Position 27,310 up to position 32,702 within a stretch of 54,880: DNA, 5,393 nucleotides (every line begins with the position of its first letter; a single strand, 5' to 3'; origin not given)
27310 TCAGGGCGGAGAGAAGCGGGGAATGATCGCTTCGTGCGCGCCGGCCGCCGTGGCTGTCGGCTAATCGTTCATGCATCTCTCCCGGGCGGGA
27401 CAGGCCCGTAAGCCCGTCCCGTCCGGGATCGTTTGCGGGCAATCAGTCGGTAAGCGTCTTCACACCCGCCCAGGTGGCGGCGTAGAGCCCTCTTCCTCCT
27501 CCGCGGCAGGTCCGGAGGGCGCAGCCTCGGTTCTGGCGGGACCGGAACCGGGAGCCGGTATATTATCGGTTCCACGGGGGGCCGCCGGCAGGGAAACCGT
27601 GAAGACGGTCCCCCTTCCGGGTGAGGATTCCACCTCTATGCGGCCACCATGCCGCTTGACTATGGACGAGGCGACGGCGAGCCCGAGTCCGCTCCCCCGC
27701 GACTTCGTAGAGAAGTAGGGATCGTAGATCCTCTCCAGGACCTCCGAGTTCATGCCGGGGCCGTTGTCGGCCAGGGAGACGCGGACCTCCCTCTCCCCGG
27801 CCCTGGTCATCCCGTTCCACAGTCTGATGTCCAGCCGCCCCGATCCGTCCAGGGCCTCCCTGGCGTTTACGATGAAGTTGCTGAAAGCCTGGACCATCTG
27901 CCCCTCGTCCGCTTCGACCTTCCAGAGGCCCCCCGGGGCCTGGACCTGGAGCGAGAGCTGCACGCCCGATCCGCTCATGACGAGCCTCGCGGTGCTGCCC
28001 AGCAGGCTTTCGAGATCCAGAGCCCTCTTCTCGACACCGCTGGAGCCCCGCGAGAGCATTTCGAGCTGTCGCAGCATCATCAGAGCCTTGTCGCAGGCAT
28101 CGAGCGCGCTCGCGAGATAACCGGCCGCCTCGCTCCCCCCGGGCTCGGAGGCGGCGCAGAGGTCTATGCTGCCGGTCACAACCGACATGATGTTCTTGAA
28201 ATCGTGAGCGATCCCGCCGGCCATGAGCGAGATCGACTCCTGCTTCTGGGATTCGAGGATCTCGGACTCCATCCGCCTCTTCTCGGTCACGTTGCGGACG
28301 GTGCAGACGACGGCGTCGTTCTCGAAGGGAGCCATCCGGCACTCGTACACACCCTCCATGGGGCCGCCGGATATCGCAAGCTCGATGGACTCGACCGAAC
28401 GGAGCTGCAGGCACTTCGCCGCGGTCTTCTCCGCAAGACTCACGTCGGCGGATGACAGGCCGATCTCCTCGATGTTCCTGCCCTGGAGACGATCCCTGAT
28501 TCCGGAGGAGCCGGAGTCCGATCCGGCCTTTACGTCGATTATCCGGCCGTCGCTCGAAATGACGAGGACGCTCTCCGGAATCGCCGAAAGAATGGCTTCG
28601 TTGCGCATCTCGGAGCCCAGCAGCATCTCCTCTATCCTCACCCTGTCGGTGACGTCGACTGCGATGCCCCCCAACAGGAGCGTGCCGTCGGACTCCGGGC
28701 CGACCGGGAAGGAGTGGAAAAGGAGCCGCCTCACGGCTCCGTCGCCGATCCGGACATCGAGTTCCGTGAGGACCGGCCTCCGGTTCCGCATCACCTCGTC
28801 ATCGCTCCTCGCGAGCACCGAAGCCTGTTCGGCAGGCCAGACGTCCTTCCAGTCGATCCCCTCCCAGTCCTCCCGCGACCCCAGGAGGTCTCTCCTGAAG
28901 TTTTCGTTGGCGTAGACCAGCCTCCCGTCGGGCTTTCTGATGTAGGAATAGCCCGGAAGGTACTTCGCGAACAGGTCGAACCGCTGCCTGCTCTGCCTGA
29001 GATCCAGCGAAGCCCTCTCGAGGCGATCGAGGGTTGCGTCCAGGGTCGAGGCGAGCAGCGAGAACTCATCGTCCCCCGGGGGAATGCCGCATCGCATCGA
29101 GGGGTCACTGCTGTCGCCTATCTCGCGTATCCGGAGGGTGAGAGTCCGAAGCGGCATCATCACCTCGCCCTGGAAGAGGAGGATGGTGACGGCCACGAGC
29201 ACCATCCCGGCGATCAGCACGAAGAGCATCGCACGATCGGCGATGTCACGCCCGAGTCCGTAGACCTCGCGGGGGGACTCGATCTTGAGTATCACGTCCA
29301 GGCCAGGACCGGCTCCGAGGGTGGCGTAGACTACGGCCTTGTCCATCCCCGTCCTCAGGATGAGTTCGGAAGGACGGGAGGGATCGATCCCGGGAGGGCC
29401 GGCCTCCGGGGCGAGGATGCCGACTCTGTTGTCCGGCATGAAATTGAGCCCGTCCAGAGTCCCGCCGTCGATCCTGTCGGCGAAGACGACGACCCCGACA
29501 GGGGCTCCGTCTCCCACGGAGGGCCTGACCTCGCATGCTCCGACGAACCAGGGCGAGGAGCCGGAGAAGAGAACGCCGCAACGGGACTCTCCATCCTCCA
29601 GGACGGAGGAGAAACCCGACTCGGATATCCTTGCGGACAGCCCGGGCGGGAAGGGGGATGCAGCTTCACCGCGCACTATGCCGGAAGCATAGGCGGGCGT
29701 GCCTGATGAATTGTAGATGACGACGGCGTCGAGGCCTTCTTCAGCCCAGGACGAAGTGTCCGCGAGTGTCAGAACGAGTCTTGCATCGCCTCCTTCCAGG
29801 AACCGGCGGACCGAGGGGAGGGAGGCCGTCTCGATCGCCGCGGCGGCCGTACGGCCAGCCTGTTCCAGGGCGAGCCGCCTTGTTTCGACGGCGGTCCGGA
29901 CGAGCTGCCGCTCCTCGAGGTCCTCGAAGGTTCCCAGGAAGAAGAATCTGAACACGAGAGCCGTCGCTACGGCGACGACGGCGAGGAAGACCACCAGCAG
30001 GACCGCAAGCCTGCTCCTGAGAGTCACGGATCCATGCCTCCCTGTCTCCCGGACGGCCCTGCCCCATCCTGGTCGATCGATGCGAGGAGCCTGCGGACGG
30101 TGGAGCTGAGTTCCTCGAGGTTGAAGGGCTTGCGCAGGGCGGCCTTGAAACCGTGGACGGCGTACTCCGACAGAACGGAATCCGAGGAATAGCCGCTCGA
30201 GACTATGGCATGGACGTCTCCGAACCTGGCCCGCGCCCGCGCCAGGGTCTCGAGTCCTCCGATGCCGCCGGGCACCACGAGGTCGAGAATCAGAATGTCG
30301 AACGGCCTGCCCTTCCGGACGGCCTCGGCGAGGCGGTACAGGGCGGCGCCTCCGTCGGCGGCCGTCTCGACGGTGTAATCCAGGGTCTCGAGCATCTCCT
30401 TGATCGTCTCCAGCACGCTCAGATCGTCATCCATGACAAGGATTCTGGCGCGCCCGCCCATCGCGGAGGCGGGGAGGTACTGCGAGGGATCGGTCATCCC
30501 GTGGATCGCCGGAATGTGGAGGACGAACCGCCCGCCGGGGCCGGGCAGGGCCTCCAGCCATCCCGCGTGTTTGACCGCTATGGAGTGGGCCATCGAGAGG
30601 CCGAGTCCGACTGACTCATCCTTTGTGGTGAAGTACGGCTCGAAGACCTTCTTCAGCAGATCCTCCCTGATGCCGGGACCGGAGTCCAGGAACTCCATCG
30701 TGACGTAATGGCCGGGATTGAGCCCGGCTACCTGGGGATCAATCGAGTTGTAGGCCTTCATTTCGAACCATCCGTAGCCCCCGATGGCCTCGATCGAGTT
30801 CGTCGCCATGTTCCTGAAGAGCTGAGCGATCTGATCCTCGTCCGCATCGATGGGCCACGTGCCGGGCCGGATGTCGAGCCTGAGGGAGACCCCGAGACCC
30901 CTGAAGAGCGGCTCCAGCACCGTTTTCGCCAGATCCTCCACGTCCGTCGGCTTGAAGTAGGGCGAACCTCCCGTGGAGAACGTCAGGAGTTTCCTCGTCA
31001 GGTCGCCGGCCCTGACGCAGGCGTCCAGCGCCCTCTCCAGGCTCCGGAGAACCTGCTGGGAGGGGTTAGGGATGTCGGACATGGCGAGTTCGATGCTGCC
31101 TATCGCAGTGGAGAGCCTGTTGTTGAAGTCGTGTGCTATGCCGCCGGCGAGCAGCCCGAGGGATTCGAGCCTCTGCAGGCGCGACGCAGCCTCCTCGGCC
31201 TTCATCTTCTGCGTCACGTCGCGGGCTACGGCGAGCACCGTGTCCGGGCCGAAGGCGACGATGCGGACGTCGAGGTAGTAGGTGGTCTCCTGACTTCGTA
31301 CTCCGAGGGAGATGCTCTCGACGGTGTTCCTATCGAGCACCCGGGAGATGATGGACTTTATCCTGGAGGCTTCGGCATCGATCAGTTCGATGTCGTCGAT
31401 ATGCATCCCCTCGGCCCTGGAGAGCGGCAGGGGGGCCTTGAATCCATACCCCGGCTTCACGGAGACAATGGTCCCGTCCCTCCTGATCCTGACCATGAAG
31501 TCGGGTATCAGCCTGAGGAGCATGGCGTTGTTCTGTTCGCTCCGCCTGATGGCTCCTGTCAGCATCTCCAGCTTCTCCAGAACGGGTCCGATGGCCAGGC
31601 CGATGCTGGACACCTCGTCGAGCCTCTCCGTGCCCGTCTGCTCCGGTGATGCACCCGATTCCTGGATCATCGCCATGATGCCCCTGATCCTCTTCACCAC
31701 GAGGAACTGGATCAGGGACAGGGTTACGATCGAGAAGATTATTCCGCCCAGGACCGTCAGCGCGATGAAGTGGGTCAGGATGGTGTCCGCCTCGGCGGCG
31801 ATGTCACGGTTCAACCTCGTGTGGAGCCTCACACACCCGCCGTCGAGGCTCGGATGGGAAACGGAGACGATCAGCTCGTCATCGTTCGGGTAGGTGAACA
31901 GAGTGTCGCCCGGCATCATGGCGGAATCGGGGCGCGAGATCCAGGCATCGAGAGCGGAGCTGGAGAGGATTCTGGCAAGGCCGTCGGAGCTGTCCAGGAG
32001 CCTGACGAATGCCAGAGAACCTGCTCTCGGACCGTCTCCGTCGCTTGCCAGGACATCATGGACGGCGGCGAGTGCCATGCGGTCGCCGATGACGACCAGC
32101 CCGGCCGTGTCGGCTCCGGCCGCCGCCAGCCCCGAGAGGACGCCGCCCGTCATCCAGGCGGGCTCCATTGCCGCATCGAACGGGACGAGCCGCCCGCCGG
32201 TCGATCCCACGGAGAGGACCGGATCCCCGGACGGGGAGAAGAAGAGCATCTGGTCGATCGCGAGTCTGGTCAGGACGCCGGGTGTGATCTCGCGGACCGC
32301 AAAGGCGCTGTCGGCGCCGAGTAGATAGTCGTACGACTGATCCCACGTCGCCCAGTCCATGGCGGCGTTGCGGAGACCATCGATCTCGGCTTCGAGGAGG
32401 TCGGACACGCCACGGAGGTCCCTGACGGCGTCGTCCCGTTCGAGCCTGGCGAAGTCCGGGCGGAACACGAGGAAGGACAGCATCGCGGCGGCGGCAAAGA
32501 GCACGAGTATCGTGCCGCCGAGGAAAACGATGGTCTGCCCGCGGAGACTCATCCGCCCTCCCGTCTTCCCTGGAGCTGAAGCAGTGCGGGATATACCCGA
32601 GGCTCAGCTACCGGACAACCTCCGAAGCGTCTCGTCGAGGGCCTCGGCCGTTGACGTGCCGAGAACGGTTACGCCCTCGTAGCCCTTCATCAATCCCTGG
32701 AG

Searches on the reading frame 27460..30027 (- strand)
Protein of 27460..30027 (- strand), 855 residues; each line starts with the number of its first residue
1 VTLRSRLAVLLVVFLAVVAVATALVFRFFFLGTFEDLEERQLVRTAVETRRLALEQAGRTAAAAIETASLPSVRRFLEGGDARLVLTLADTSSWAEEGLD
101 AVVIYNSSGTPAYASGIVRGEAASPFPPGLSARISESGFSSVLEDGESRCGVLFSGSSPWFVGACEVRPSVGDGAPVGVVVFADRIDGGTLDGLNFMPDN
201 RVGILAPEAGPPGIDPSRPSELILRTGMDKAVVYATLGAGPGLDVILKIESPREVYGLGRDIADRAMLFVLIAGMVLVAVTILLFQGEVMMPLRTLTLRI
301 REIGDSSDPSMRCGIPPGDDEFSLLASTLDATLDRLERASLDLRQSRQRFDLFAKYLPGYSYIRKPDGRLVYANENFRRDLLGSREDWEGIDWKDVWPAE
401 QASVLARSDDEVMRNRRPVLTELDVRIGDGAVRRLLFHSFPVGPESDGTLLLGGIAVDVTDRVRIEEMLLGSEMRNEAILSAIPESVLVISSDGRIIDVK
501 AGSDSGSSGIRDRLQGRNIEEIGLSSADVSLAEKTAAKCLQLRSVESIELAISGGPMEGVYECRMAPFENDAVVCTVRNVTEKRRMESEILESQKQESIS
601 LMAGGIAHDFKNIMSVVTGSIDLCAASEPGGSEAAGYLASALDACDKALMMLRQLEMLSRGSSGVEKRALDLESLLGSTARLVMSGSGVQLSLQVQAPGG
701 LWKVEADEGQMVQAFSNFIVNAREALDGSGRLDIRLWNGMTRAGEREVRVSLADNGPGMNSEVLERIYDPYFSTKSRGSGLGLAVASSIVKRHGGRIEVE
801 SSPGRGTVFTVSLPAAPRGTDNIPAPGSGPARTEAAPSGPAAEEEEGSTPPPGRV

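Call 76: search_protein_families(library=pfam, proteins=[window:27460-30027:-], max_evalue=0.0001)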
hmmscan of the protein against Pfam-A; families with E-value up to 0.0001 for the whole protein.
window:27460-30027:- (855 aa): 4 families
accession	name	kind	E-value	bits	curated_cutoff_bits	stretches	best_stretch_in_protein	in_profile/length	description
PF02518.31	HATPase_c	-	4.5e-24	85.5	26.4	1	707-816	2-110/111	Histidine kinase-, DNA gyrase B-, and HSP90-like ATPase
PF08448.16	PAS_4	-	8.9e-18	65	23.1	1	366-464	13-110/110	PAS fold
PF05228.19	CHASE4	-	7.7e-10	39.5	26.2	1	75-194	24-129/140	CHASE4 domain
PF13426.13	PAS_9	-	3.1e-07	31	27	0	364-461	7-103/103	PAS domain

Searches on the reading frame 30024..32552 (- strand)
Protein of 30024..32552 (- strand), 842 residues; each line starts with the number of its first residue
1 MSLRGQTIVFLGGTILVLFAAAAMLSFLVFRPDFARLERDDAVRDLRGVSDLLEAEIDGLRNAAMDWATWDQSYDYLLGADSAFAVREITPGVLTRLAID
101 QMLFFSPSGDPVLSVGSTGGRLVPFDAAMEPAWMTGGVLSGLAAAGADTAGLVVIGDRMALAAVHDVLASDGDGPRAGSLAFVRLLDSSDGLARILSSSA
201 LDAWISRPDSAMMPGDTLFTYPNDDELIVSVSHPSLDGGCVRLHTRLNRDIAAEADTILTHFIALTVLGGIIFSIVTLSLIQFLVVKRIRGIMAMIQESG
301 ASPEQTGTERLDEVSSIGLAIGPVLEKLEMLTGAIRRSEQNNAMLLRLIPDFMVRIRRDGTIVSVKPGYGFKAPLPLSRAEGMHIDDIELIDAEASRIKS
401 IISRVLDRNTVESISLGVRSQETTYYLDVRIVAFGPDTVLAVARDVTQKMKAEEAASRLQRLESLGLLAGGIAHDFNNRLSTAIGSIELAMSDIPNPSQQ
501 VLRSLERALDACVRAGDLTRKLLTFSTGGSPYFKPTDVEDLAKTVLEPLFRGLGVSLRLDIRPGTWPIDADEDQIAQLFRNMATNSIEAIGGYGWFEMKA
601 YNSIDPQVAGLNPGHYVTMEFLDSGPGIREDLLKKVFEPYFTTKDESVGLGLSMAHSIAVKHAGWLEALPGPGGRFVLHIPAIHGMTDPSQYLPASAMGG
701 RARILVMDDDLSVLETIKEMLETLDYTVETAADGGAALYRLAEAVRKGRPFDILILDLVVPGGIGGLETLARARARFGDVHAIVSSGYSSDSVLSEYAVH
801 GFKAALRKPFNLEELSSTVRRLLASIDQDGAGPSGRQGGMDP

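Call 76: search_protein_families(library=pfam, proteins=[window:30024-32552:-], max_evalue=0.0001)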
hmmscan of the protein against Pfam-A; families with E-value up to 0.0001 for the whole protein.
window:30024-32552:- (842 aa): 4 families
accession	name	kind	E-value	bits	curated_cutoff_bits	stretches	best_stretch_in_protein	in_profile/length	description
PF05228.19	CHASE4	-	8.2e-21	75.1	26.2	1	53-189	2-124/140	CHASE4 domain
PF00072.30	Response_reg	-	5.7e-15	55.9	30.2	1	704-819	1-110/111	Response regulator receiver domain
PF02518.31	HATPase_c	-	7.2e-14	52.6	26.4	1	571-682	2-109/111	Histidine kinase-, DNA gyrase B-, and HSP90-like ATPase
PF00512.31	HisKA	-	9.6e-08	32.4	26.9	0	466-528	3-63/66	His Kinase A (phospho-acceptor) domain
